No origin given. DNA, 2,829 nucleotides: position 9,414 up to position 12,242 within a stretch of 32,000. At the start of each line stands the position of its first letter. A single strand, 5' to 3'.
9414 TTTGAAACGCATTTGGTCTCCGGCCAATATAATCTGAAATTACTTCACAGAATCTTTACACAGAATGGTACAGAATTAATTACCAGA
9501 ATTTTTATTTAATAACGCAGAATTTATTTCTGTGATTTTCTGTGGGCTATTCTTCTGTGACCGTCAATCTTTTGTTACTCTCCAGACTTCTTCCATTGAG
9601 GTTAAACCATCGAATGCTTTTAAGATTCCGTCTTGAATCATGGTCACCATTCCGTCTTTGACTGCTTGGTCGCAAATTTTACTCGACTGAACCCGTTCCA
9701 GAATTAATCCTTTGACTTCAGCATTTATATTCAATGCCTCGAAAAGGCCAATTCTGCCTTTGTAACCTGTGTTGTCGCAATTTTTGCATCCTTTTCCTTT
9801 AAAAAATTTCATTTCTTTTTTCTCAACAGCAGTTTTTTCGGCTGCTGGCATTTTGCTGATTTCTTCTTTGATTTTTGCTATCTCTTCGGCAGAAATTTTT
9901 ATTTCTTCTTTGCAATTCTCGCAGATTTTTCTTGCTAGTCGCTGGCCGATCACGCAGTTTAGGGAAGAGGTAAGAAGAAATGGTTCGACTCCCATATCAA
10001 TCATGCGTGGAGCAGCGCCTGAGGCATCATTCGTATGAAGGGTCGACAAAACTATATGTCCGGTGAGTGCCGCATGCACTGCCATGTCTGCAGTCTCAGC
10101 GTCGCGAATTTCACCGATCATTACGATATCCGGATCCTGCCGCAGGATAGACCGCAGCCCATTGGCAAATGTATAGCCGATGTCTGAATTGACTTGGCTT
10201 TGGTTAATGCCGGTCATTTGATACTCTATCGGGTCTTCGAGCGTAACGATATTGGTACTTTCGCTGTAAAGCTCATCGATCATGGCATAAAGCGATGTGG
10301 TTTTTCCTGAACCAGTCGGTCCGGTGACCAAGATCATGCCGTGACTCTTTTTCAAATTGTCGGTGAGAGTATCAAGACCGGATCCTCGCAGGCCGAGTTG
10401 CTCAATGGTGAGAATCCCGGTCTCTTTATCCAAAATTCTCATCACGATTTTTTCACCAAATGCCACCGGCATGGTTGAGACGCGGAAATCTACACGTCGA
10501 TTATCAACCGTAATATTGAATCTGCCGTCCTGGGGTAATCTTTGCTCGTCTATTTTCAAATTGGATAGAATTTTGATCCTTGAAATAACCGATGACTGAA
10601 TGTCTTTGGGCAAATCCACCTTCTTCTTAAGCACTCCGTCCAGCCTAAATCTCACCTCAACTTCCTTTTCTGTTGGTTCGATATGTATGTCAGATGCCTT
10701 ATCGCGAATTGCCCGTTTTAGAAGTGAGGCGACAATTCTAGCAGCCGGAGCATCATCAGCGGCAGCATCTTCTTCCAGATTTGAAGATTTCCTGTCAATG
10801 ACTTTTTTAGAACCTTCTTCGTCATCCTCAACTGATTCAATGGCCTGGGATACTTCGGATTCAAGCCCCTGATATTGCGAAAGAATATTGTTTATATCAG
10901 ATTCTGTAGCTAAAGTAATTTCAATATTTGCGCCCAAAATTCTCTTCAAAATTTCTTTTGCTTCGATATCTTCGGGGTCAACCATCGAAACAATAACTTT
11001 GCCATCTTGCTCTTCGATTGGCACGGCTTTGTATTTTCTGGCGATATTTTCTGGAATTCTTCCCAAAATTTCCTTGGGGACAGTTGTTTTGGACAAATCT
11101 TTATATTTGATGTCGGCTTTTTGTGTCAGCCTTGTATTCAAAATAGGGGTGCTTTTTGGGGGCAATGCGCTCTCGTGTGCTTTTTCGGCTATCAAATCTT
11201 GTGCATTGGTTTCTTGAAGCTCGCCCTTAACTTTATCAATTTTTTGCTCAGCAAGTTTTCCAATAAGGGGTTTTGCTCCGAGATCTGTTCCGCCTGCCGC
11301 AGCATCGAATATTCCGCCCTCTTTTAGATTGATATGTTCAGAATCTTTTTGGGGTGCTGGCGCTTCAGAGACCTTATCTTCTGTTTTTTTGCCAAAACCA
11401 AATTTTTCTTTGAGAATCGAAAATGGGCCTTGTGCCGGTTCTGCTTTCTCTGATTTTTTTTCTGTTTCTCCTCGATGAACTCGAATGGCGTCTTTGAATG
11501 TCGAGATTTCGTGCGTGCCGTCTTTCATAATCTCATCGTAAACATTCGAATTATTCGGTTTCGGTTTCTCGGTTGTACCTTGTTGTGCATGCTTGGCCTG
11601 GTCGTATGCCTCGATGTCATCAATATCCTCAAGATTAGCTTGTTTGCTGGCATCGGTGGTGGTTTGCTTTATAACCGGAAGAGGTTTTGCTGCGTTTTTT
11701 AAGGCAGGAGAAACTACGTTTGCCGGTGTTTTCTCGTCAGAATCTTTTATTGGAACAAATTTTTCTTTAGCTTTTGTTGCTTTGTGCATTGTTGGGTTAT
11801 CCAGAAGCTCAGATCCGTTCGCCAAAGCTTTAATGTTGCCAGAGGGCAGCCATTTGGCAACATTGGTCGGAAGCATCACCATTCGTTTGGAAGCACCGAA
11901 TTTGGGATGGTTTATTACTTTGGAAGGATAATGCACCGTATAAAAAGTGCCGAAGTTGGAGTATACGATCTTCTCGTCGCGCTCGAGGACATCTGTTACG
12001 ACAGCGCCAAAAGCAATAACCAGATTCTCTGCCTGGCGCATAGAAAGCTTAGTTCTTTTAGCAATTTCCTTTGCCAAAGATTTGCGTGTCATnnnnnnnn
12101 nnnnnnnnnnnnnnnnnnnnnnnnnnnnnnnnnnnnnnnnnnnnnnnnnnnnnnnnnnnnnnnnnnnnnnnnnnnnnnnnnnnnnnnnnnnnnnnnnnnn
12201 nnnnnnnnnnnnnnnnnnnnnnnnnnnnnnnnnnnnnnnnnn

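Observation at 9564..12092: HU/IHF-fold DNA-binding domain fused to the type IV pilus extension ATPase PilB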

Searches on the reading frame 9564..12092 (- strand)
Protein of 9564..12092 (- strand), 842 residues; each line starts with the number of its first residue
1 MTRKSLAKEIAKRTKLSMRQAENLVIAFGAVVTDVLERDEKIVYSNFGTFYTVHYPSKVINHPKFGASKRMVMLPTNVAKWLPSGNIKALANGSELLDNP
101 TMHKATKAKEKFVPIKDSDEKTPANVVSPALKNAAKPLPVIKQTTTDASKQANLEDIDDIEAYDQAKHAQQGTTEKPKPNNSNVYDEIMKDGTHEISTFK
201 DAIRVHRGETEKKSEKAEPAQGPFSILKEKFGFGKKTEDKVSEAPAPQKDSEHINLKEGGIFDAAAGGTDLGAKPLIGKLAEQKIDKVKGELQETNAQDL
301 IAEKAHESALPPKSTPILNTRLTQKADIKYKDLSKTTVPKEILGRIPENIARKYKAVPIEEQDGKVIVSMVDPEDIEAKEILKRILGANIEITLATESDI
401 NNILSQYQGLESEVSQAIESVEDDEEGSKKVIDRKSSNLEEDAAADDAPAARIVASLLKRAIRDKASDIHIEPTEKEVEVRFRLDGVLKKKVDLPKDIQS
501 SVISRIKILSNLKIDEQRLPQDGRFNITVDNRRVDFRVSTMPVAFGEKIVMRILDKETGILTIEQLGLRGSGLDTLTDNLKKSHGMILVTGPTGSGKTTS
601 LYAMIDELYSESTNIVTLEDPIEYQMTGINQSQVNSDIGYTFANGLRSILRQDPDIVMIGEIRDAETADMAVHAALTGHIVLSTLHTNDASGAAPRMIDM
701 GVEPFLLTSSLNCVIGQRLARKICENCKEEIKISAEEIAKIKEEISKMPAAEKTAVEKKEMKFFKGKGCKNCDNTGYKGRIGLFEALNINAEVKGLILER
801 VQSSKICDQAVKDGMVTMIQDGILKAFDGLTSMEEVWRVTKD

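Call 3: search_protein_families(library=pfam, proteins=[window:9564-12092:-], max_evalue=0.1)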
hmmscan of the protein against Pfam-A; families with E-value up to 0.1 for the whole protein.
window:9564-12092:- (842 aa): 20 families
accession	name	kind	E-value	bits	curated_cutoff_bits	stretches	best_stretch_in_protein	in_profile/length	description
PF00437.27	T2SSE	-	1e-132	442.7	24.9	1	444-838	2-370/370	Type II/IV secretion system protein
PF05157.20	MshEN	-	3.3e-18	65.9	23.1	1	327-412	2-88/90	MshEN domain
PF00216.26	Bac_DNA_binding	-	5.3e-13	49.5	22.4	1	1-88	1-86/90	Bacterial DNA-binding protein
PF13173.12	AAA_14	-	1.8e-05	25.2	27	1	585-675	3-84/129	AAA domain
PF13401.12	AAA_22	-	0.00054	20.7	27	1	583-616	4-39/130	AAA domain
PF25199.1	nSTAND_NTPase5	-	0.00065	20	34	1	581-620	38-78/145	Novel STAND NTPase 5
PF20720.3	nSTAND3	-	0.0007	19.8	27.2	1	582-623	15-56/155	Novel STAND NTPase 3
PF04851.21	ResIII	-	0.0029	18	22.5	1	574-618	13-59/164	Type III restriction enzyme, res subunit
PF13555.12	AAA_29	-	0.0035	17.5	27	1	583-610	21-48/61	P-loop containing region of AAA domain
PF00005.33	ABC_tran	-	0.005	17.9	25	1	586-644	13-67/137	ABC transporter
PF13476.12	AAA_23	-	0.0091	17.1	27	1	583-613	18-48/201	AAA domain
PF01580.24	FtsK_SpoIIIE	-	0.01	15.7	24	1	579-608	34-63/221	FtsK/SpoIIIE family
PF18175.6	HU-CCDC81_bac_2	-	0.013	15.8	35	1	6-52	3-49/70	CCDC81-like prokaryotic HU domain 2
PF13604.12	AAA_30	-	0.013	15.7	27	1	579-613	13-46/191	AAA domain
PF13191.12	AAA_16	-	0.017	16.1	32.6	1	573-611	9-51/167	AAA ATPase domain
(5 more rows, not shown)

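Call 4: search_protein_families(library=ncbifam, proteins=[window:9564-12092:-], max_evalue=0.1)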
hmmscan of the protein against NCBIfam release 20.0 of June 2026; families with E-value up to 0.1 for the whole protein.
window:9564-12092:- (842 aa): 34 families (the best 25 are shown)
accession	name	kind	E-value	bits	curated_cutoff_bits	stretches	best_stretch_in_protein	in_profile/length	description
TIGR02533.1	type_II_gspE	equivalog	6.4e-174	579.2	630.25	1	345-840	3-486/486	type II secretion system ATPase GspE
TIGR02538.1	type_IV_pilB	equivalog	2.6e-170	567.8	675.65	1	320-842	48-564/564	type IV-A pilus assembly ATPase PilB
NF053534.1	T4PilAsmATPsTfpB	equivalog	9.4e-139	463.4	850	1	293-840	46-582/584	type IV pilus assembly ATPase TfpB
NF007755.0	PRK10436.1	equivalog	3.3e-133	444.8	617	1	349-840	12-459/465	type II secretion system protein GspE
NF041000.1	ATPase_ComGA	equivalog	3.1e-79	265.7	300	1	456-720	2-265/267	competence type IV pilus ATPase ComGA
TIGR01420.1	pilT_fam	subfamily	8.4e-57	192.9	319.1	1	455-738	3-289/343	PilT/PilU family type 4a pilus ATPase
TIGR02525.1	plasmid_TraJ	equivalog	5.9e-28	97.9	368.3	1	549-700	120-272/372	plasmid transfer ATPase TraJ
TIGR02524.1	dot_icm_DotB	equivalog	4.8e-22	78.6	463.3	1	574-696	124-255/358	Dot/Icm type IV secretion system ATPase DotB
TIGR02782.1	TrbB_P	equivalog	4e-17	62.4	304.55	1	574-697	127-252/303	P-type conjugative transfer ATPase TrbB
NF010469.0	PRK13894.1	subfamily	1.4e-15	57.5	508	1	579-697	144-264/320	conjugal transfer ATPase TrbB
NF058587.1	archaellum_moto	equivalog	9.3e-15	54.4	550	1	586-722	277-419/527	archaellum flagellar ATPase motor FlaI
TIGR03819.1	heli_sec_ATPase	hypoth_equivalog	2e-13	50.3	373.15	1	483-701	79-301/340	TadA family conjugal transfer-associated ATPase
TIGR02788.1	VirB11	equivalog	4.8e-13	48.8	249.95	1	586-700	146-265/308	P-type DNA transfer ATPase VirB11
NF010407.0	PRK13833.1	subfamily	3.1e-12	46.5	499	1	586-703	146-265/323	conjugal transfer protein TrbB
NF053672.1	bindosome_BasE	exception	1.3e-06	27.5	1000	1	587-692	273-383/512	bindosome assembly system ATPase subunit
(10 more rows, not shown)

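Call 5: find_homologous_proteins(query=window:9564-12092:-, max_evalue=1e-10)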
Query window:9564-12092:- (842 aa): 664 proteins with E <= 1e-10 among 8000 candidates; the best 120 are listed.
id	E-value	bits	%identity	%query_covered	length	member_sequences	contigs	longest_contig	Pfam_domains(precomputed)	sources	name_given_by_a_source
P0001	0.0e+0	1835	100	100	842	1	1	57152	PF13173.13,PF05157.21,PF00437.27,PF00216.27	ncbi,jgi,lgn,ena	ncbi:MAG: ATPase, T2SS/T4P/T4SS family [Patescibacteria group bacterium]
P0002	0.0e+0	1310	73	100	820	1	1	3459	PF05157.21,PF00437.27,PF00216.27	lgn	-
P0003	0.0e+0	1275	71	100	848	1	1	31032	PF05157.21,PF00437.27,PF00216.27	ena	-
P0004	0.0e+0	1257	71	100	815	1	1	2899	PF05157.21,PF00437.27,PF00216.27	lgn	-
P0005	0.0e+0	1054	60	100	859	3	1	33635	PF05157.21,PF00437.27,PF20720.4,PF00216.27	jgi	-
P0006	0.0e+0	1045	60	100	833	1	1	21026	PF05157.21,PF00437.27,PF00216.27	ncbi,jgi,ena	-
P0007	0.0e+0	1041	61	100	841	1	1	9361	PF05157.21,PF00437.27,PF00216.27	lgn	-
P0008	0.0e+0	1031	57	100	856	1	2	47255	PF13173.13,PF05157.21,PF00437.27,PF20720.4,PF00216.27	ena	-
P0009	0.0e+0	1030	59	100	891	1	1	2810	PF05157.21,PF00437.27,PF00216.27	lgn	-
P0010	0.0e+0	1029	57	100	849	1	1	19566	PF05157.21,PF00437.27,PF20720.4,PF00216.27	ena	-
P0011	0.0e+0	1028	58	100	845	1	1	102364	PF13173.13,PF05157.21,PF00437.27,PF20720.4,PF00216.27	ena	-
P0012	0.0e+0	1024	58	100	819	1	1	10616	PF13173.13,PF05157.21,PF00437.27,PF20720.4,PF00216.27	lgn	-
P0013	0.0e+0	1020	58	100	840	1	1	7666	PF05157.21,PF00437.27,PF20720.4,PF00216.27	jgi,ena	-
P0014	0.0e+0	1015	58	100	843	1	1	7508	PF05157.21,PF00437.27,PF00216.27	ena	-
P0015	2.6e-296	1004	57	100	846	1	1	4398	PF05157.21,PF00437.27,PF00216.27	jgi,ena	-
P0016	4.2e-296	1003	57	100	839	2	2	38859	PF05157.21,PF00437.27,PF25199.2,PF00216.27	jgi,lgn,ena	-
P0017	8.7e-291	985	55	100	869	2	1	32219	PF05157.21,PF00437.27,PF00216.27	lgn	-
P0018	2.7e-288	977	56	100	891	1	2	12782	PF05157.21,PF00437.27,PF00216.27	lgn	-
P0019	1.0e-285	968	54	100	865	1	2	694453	PF05157.21,PF00437.27,PF00216.27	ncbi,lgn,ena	-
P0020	1.2e-285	968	55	100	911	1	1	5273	PF05157.21,PF00437.27,PF00216.27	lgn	-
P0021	3.3e-285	967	56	100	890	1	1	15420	PF05157.21,PF00437.27,PF00216.27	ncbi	-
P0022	3.5e-285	967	56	100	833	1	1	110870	PF13173.13,PF05157.21,PF00437.27,PF00216.27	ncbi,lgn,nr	ncbi:MAG: Flp pilus assembly complex ATPase component TadA [Patescibacteria group bacterium]|nr:Flp 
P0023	8.0e-284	962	55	100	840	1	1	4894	PF05157.21,PF00437.27,PF00216.27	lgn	-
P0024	1.5e-283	961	57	100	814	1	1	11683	PF13173.13,PF05157.21,PF00437.27,PF00216.27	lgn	-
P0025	8.3e-283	959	56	100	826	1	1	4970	PF13173.13,PF05157.21,PF00437.27,PF20720.4,PF00216.27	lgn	-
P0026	1.1e-282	959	56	100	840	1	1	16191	PF05157.21,PF00437.27,PF00216.27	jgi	jgi:type IV pilus assembly protein PilB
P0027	7.7e-282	956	57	100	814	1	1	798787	PF13173.13,PF05157.21,PF00437.27,PF00216.27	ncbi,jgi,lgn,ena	ncbi:MAG: ATPase, T2SS/T4P/T4SS family [Patescibacteria group bacterium]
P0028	2.4e-280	951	55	100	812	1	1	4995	PF05157.21,PF00437.27,PF20720.4,PF00216.27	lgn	-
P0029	2.4e-280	951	54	100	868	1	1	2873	PF05157.21,PF00437.27,PF00216.27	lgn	-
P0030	2.8e-280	951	55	100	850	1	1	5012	PF05157.21,PF00437.27,PF20720.4,PF00216.27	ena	-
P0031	5.7e-280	950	56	100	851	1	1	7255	PF13173.13,PF05157.21,PF00437.27,PF00216.27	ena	-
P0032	8.8e-280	949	56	100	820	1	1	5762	PF13173.13,PF05157.21,PF00437.27,PF20720.4,PF00216.27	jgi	-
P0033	2.6e-279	947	54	100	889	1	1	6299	PF05157.21,PF00437.27,PF00216.27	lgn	-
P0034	2.9e-279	947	57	100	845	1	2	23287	PF05157.21,PF00437.27,PF00216.27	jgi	jgi:type IV pilus assembly protein PilB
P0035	1.8e-278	945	56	100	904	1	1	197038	PF05157.21,PF00437.27,PF00216.27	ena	-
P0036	5.4e-278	943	55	100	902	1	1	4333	PF05157.21,PF00437.27,PF00216.27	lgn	-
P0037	1.3e-277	942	54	100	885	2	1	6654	PF13173.13,PF05157.21,PF00437.27,PF13401.13,PF20720.4,PF00216.27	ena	-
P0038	5.8e-277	940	55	100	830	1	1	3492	PF13173.13,PF05157.21,PF00437.27,PF20720.4,PF00216.27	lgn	-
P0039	1.1e-276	939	54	100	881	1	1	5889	PF05157.21,PF00437.27,PF20720.4,PF00216.27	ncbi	-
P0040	7.8e-276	936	56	100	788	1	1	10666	PF05157.21,PF00437.27,PF20720.4,PF00216.27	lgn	-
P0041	8.9e-276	936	54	100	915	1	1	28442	PF05157.21,PF00437.27,PF00216.27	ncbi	-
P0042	1.5e-273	928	55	100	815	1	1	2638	PF13173.13,PF05157.21,PF00437.27,PF00216.27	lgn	-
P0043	7.3e-273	926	55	100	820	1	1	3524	PF13173.13,PF05157.21,PF00437.27,PF20720.4,PF00216.27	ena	-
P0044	1.1e-272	925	54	100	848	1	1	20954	PF13173.13,PF05157.21,PF00437.27,PF00216.27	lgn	-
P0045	2.2e-272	924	68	62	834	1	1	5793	PF13173.13,PF05157.21,PF00437.27,PF00216.27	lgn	-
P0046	6.2e-272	923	54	100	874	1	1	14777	PF05157.21,PF00437.27,PF00216.27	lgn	-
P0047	2.2e-271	921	55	100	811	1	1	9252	PF13173.13,PF05157.21,PF00437.27,PF20720.4,PF00216.27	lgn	-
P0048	3.4e-271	921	69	61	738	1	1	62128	PF13173.13,PF05157.21,PF00437.27,PF13401.13,PF20720.4,PF00216.27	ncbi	-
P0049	5.5e-271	920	56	100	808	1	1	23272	PF05157.21,PF00437.27,PF20720.4,PF00216.27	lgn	-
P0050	1.1e-269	916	54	100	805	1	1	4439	PF13173.13,PF05157.21,PF00437.27,PF20720.4,PF00216.27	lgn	-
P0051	1.3e-268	912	54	100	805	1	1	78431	PF05157.21,PF00437.27,PF20720.4,PF00216.27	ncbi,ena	-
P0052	1.4e-268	912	53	100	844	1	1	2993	PF05157.21,PF00437.27,PF20720.4,PF00216.27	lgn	-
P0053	4.4e-268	910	52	100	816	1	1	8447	PF05157.21,PF00437.27,PF20720.4,PF00216.27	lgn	-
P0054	2.4e-267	908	55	100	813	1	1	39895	PF13173.13,PF05157.21,PF00437.27,PF20720.4,PF00216.27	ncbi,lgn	-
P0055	3.7e-266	904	54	100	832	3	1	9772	PF05157.21,PF18291.7,PF00437.27,PF20720.4,PF00216.27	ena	-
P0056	3.0e-265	901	53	100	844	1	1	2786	PF05157.21,PF00437.27,PF20720.4,PF00216.27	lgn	-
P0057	7.4e-265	900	52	100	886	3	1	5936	PF13173.13,PF05157.21,PF00437.27,PF00216.27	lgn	-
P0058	2.7e-264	898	53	100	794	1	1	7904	PF05157.21,PF00437.27,PF20720.4,PF00216.27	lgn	-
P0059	5.6e-262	890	51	100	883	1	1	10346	PF13173.13,PF05157.21,PF00437.27,PF00216.27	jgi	-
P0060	3.1e-261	888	51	100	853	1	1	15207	PF13173.13,PF05157.21,PF00437.27,PF20720.4,PF00216.27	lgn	-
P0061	3.8e-261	887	53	100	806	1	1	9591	PF13173.13,PF05157.21,PF00437.27,PF20720.4,PF00216.27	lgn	-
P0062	2.4e-260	885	55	96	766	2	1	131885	PF13173.13,PF05157.21,PF00437.27,PF20720.4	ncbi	ncbi:MAG: ATPase, T2SS/T4P/T4SS family, partial [Patescibacteria group bacterium]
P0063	6.4e-258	877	66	62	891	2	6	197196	PF13173.13,PF05157.21,PF00437.27,PF20720.4,PF00216.27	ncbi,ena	ncbi:MAG: ATPase, T2SS/T4P/T4SS family [Patescibacteria group bacterium]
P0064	3.8e-257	874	51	100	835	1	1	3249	PF05157.21,PF00437.27,PF13476.13,PF20720.4,PF00216.27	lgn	-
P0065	7.0e-257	873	65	62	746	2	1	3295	PF13173.13,PF05157.21,PF00437.27,PF20720.4,PF00216.27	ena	-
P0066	7.9e-257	873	54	100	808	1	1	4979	PF05157.21,PF00437.27,PF20720.4,PF00216.27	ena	-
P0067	8.3e-255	866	52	100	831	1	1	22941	PF13173.13,PF05157.21,PF00437.27,PF20720.4,PF00216.27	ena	-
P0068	2.0e-254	865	52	100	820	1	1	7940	PF13173.13,PF05157.21,PF00437.27,PF25199.2,PF20720.4,PF00216.27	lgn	-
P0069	7.9e-254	863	52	100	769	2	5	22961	PF13173.13,PF05157.21,PF00437.27,PF00216.27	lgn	-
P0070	1.5e-253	862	53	100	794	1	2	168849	PF13173.13,PF05157.21,PF00437.27,PF20720.4,PF00216.27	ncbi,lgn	-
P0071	5.3e-252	857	66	62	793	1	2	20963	PF13173.13,PF05157.21,PF00437.27,PF20720.4,PF18175.7,PF00216.27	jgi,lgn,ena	-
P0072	3.7e-251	854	51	100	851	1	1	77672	PF13173.13,PF05157.21,PF00437.27,PF20720.4,PF00216.27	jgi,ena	-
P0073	5.0e-251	854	66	61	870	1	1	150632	PF13173.13,PF05157.21,PF00437.27,PF20720.4,PF00216.27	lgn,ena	-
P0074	1.2e-250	853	51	100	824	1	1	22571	PF13173.13,PF05157.21,PF00437.27,PF20720.4,PF00216.27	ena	-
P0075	1.3e-250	852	52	100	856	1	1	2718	PF13173.13,PF05157.21,PF00437.27,PF20720.4,PF00216.27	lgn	-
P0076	1.2e-249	849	52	100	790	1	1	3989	PF13173.13,PF05157.21,PF00437.27,PF20720.4,PF00216.27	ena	-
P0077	1.1e-248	846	52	100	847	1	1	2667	PF13173.13,PF05157.21,PF00437.27,PF20720.4,PF00216.27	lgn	-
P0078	1.3e-248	846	64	62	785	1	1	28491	PF13173.13,PF05157.21,PF00437.27,PF00216.27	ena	-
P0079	4.5e-248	844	52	100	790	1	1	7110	PF13173.13,PF05157.21,PF00437.27,PF20720.4,PF00216.27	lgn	-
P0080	1.9e-247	842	52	100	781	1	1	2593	PF13173.13,PF05157.21,PF00437.27,PF20720.4,PF00216.27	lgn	-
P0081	1.6e-245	836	51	100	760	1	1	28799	PF13173.13,PF05157.21,PF00437.27,PF00216.27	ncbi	-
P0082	2.6e-245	835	63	64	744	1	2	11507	PF05157.21,PF00437.27,PF20720.4,PF00216.27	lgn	-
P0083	1.1e-244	833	51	100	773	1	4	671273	PF13173.13,PF05157.21,PF00437.27,PF20720.4,PF00216.27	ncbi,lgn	-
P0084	3.3e-244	831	51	100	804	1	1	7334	PF13173.13,PF05157.21,PF00437.27,PF20720.4,PF00216.27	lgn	-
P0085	5.4e-244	831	65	70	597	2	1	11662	PF13173.13,PF05157.21,PF00437.27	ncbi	-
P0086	1.1e-243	829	50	100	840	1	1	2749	PF13173.13,PF05157.21,PF00437.27,PF20720.4,PF00216.27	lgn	-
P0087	1.8e-243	829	52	100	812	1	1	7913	PF13173.13,PF05157.21,PF00437.27,PF20720.4,PF00216.27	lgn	-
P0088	1.0e-241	823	58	70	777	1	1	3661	PF13173.13,PF05157.21,PF00437.27,PF20720.4,PF00216.27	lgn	-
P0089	4.1e-241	821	49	100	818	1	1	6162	PF13173.13,PF05157.21,PF00437.27,PF13401.13,PF20720.4,PF00216.27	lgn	-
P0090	3.8e-240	818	68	67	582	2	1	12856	PF13173.13,PF05157.21,PF00437.27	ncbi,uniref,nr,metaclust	ncbi:hypothetical protein A2215_00230 [Candidatus Berkelbacteria bacterium RIFOXYA2_FULL_43_10]|unir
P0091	4.2e-240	818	50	100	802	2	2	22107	PF13173.13,PF05157.21,PF00437.27,PF20720.4,PF00216.27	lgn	-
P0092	4.7e-240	818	65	62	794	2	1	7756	PF05157.21,PF00437.27,PF00216.27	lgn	-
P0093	2.0e-238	812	50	100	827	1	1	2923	PF13173.13,PF05157.21,PF00437.27,PF25199.2,PF20720.4,PF00216.27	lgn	-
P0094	3.4e-238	811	50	100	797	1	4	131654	PF05157.21,PF00437.27,PF00216.27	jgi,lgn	-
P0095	2.5e-236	805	49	100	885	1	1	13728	PF05157.21,PF00437.27,PF20720.4,PF00216.27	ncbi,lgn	-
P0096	5.5e-234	797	48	46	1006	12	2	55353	PF13173.13,PF00437.27,PF13604.13,PF13555.13,PF00004.36,PF13401.13,PF04851.22,PF02492.26,PF00005.34,PF12775.14,PF25199.2,PF20720.4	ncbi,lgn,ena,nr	ncbi:MAG: Type II secretion system protein E [Parcubacteria group bacterium ADurb.Bin326]|nr:MAG: Ty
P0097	2.1e-233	796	49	100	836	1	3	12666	PF13173.13,PF05157.21,PF00437.27,PF20720.4,PF00216.27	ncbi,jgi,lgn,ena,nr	ncbi:MAG TPA: ATPase, T2SS/T4P/T4SS family [bacterium]|nr:ATPase, T2SS/T4P/T4SS family [bacterium]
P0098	6.7e-232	791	43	61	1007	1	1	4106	PF00225.30,PF13173.13,PF13086.13,PF00437.27,PF13604.13,PF00004.36,PF13401.13,PF13191.13,PF05157.21,PF12775.14,PF25199.2,PF20720.4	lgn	-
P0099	5.1e-229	781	44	54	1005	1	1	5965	PF13173.13,PF00437.27,PF13604.13,PF13555.13,PF00004.36,PF13401.13,PF01637.25,PF04851.22,PF06414.19,PF02492.26,PF00005.34,PF12775.14,PF25199.2,PF20720.4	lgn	-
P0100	2.7e-224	765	43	62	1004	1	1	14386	PF00225.30,PF13173.13,PF13086.13,PF00270.36,PF16796.12,PF00437.27,PF13604.13,PF00004.36,PF13401.13,PF01637.25,PF04851.22,PF03205.21,PF02492.26,PF01935.24,PF00005.34,PF12775.14,PF25199.2,PF20720.4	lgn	-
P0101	7.8e-224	764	63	61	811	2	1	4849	PF05157.21,PF00437.27,PF00216.27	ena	-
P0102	2.5e-222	759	48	46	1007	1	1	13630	PF13173.13,PF13086.13,PF00437.27,PF13604.13,PF00004.36,PF13401.13,PF01637.25,PF04851.22,PF02492.26,PF00005.34,PF12775.14,PF25199.2,PF20720.4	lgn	-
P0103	6.3e-221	754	46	51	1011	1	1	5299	PF13173.13,PF00437.27,PF13604.13,PF13555.13,PF00004.36,PF13401.13,PF01637.25,PF04851.22,PF02492.26,PF00005.34,PF12775.14,PF25199.2,PF20720.4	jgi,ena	-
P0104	2.8e-217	742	38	62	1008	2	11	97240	PF13173.13,PF00437.27,PF13604.13,PF13555.13,PF00004.36,PF13401.13,PF07728.21,PF13191.13,PF05157.21,PF02492.26,PF12775.14,PF25199.2,PF20720.4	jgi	jgi:type II secretory ATPase GspE/PulE/Tfp pilus assembly ATPase PilB-like protein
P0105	2.3e-205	703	58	62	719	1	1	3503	PF05157.21,PF18291.7,PF00437.27,PF00216.27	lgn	-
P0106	8.8e-202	691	57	64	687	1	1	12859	PF05157.21,PF00437.27,PF00216.27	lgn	-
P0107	1.8e-201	690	58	62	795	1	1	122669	PF05157.21,PF18291.7,PF00437.27,PF00216.27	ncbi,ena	-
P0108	1.4e-200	687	58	61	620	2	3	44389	PF13173.13,PF05157.21,PF18291.7,PF00437.27,PF00216.27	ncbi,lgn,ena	-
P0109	2.5e-200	686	65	58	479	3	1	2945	PF13173.13,PF05157.21,PF00437.27,PF20720.4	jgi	jgi:type II secretory ATPase GspE/PulE/Tfp pilus assembly ATPase PilB-like protein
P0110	7.7e-200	685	61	61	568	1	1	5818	PF05157.21,PF00437.27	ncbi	-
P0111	1.9e-199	683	58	62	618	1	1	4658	PF05157.21,PF18291.7,PF00437.27,PF00216.27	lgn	-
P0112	3.6e-199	682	56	62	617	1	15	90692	PF05157.21,PF18291.7,PF00437.27,PF14908.12,PF00216.27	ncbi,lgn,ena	ncbi:MAG: ATPase, T2SS/T4P/T4SS family [Patescibacteria group bacterium]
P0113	7.3e-199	681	57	62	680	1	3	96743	PF05157.21,PF00437.27,PF00216.27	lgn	-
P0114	1.8e-198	680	57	61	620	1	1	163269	PF05157.21,PF18291.7,PF00437.27,PF00216.27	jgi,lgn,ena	-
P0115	1.1e-197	677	56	63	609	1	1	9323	PF13173.13,PF05157.21,PF00437.27,PF00216.27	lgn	-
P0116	2.4e-197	676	60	61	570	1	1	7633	PF05157.21,PF00437.27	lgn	-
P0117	2.8e-196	673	57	62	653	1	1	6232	PF05157.21,PF00437.27,PF00216.27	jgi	jgi:type IV pilus assembly protein PilB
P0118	2.4e-195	670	56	61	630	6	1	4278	PF05157.21,PF18291.7,PF00437.27,PF00216.27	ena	-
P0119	1.6e-194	667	56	62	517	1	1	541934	PF05157.21,PF00437.27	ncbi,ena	-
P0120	5.1e-192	659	58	61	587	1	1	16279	PF13173.13,PF05157.21,PF00437.27,PF00216.27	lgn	-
